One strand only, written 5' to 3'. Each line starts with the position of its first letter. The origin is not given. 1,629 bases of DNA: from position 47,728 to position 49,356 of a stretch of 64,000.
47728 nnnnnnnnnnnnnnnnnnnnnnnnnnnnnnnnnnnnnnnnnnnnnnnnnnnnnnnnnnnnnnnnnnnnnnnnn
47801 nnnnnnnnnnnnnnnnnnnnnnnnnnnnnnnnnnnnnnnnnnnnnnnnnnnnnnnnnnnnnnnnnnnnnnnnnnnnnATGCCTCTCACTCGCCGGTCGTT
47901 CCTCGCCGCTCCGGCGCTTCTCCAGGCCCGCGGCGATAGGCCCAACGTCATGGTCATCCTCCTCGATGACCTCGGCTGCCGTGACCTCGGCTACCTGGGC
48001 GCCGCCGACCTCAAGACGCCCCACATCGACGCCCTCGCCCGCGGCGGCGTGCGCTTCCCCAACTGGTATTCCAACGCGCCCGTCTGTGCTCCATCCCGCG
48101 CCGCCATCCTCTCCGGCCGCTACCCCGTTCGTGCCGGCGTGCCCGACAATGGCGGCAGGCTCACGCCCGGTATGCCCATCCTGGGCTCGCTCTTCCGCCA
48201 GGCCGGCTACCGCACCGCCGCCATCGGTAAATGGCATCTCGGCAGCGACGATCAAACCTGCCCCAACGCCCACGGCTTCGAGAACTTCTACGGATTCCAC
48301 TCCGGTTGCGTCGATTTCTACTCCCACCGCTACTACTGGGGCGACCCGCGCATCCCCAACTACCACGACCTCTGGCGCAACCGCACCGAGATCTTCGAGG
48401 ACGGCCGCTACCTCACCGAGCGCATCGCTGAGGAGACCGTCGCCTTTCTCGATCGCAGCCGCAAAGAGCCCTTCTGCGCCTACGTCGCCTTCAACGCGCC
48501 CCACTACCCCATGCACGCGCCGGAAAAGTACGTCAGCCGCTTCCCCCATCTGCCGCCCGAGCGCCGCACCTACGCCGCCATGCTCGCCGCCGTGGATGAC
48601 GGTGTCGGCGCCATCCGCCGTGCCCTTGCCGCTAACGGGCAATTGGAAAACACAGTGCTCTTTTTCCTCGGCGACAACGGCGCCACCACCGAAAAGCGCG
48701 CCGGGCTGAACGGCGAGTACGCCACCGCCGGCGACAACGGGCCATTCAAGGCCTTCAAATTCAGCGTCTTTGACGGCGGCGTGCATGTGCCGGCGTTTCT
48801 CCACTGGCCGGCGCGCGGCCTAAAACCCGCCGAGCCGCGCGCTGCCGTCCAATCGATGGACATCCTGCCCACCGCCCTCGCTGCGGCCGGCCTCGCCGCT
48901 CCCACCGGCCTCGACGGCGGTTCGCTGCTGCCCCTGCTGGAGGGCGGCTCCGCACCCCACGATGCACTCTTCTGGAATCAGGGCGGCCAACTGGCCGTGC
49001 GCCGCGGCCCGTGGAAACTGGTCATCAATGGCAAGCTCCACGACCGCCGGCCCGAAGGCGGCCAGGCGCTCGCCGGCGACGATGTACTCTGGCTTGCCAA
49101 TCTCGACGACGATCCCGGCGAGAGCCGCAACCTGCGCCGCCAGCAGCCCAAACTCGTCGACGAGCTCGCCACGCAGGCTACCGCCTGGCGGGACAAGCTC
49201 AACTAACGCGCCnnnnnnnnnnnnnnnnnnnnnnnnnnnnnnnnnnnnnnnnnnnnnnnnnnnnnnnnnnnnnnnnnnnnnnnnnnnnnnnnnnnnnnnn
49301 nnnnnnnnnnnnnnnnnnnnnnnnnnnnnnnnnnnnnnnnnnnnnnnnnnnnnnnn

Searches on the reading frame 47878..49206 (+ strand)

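Call 72: search_protein_families(library=pfam, proteins=[window:47878-49206:+], max_evalue=0.00001)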
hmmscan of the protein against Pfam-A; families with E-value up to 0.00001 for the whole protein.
window:47878-49206:+ (442 aa): 3 families
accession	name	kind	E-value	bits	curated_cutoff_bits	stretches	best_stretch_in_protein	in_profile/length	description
PF00884.28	Sulfatase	-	5.3e-61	207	25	1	22-338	1-300/301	Sulfatase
PF01663.27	Phosphodiest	-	7.9e-10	39.3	23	1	26-281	3-235/342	Type I phosphodiesterase / nucleotide pyrophosphatase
PF16347.10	SGSH_C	-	3e-06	27.9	29.3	0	297-359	11-73/154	N-sulphoglucosamine sulphohydrolase, C-terminal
